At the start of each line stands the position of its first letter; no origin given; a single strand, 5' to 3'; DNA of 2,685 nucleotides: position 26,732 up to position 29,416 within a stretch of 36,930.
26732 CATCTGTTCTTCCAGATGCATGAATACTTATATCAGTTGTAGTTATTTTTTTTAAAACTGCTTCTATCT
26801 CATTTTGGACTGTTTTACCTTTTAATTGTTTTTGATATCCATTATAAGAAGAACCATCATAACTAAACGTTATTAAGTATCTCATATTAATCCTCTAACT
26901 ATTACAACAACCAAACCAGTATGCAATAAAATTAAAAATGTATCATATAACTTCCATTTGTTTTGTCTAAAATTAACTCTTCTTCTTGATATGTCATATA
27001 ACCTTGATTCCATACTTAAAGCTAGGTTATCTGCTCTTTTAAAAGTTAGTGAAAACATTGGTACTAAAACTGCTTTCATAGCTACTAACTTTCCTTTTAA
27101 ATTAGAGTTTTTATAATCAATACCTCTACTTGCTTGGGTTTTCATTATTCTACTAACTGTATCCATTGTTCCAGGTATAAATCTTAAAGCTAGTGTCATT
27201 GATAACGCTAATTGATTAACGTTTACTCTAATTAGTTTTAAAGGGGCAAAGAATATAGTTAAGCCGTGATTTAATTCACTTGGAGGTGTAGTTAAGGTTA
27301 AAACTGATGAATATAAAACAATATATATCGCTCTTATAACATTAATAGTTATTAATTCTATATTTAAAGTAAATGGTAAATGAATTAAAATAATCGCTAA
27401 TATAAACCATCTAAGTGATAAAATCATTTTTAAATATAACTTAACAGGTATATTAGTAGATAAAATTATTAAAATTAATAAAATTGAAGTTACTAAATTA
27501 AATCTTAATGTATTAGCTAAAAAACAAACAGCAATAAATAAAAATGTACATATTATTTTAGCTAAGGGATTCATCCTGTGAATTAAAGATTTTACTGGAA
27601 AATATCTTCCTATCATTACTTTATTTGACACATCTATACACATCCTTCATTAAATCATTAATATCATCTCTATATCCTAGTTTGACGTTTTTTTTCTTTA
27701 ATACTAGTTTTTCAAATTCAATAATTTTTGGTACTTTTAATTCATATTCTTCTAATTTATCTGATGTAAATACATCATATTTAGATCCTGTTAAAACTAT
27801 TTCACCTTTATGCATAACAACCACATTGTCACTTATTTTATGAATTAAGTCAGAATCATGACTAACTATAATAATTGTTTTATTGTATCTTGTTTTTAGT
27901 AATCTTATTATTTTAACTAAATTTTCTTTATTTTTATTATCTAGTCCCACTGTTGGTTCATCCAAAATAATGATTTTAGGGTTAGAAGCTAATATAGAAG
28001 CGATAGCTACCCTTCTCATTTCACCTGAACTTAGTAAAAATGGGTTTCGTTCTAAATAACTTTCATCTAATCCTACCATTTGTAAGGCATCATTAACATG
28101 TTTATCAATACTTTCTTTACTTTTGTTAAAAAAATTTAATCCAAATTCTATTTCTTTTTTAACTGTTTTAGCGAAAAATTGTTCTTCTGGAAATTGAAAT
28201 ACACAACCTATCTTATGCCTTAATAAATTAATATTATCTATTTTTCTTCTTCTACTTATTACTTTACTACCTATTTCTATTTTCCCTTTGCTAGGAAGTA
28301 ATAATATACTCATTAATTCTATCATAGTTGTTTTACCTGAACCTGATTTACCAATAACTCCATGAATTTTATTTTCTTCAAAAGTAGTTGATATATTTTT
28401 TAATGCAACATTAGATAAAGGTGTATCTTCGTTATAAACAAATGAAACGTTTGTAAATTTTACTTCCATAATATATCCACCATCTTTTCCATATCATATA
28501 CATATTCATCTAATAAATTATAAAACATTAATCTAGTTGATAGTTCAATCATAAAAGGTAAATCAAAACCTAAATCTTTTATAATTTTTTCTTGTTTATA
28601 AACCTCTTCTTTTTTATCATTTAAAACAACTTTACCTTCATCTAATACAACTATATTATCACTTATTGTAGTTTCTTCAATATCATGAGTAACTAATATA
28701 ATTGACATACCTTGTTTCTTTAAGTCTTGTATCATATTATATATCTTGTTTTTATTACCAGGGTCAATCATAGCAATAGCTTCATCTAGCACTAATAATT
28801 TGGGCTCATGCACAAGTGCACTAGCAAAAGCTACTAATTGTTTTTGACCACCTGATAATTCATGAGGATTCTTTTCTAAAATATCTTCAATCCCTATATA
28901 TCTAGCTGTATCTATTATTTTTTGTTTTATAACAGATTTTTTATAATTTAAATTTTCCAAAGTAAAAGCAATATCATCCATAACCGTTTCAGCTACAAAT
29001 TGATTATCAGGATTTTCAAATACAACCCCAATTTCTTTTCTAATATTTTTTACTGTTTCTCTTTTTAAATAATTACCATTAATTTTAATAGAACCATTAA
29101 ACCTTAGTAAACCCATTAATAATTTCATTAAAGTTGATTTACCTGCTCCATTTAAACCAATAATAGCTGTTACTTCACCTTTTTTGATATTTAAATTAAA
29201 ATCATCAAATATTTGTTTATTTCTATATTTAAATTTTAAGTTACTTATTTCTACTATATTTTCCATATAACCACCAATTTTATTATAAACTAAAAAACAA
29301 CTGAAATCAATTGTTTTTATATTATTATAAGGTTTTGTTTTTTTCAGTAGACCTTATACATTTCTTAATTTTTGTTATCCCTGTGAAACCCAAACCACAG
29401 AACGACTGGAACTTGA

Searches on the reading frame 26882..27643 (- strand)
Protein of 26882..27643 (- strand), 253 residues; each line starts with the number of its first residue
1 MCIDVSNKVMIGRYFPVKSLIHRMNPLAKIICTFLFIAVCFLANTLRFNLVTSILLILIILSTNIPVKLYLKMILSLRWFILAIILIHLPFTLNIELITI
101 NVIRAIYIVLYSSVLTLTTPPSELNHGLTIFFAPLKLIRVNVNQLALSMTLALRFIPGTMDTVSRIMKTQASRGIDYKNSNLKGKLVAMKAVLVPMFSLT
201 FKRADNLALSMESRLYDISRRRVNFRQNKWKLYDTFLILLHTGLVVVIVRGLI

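Call 7: search_protein_families(library=pfam, proteins=[window:26882-27643:-], max_evalue=0.1)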
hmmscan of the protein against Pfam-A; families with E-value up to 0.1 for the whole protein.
window:26882-27643:- (253 aa): 1 family
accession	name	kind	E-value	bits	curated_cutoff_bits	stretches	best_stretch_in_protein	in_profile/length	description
PF02361.21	CbiQ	-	6.1e-26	91.8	25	1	18-220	2-211/216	Cobalt transport protein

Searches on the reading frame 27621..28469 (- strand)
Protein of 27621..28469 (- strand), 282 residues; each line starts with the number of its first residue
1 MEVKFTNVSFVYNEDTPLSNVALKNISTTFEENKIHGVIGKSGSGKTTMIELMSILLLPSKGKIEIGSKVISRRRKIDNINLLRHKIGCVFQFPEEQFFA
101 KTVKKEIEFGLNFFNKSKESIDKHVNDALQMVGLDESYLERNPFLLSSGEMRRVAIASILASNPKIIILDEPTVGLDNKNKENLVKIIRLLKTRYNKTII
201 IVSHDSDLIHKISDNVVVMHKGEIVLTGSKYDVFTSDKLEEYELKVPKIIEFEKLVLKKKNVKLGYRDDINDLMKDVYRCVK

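Call 84: search_protein_families(library=pfam, proteins=[window:27621-28469:-], max_evalue=0.00001)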
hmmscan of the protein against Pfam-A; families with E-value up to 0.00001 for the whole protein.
window:27621-28469:- (282 aa): 3 families
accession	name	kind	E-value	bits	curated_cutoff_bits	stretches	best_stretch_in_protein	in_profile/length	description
PF00005.33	ABC_tran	-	3.2e-28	99.5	25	1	23-173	1-136/137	ABC transporter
PF13304.12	AAA_21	-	2.2e-11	44.8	27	1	135-206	227-300/304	AAA domain, putative AbiEii toxin, Type IV TA system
PF02463.25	SMC_N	-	3.8e-10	40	40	1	26-220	18-213/220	RecF/RecN/SMC N terminal domain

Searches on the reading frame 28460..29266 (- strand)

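Call 84: search_protein_families(library=pfam, proteins=[window:28460-29266:-], max_evalue=0.00001)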
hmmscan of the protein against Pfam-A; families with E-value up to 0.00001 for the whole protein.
window:28460-29266:- (268 aa): 3 families
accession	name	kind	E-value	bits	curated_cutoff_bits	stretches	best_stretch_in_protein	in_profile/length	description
PF00005.33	ABC_tran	-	2.7e-32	112.7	25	1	21-164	2-136/137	ABC transporter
PF13304.12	AAA_21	-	1.3e-12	48.9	27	0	32-104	1-75/304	AAA domain, putative AbiEii toxin, Type IV TA system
PF02463.25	SMC_N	-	3.8e-12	46.6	40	1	29-206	23-209/220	RecF/RecN/SMC N terminal domain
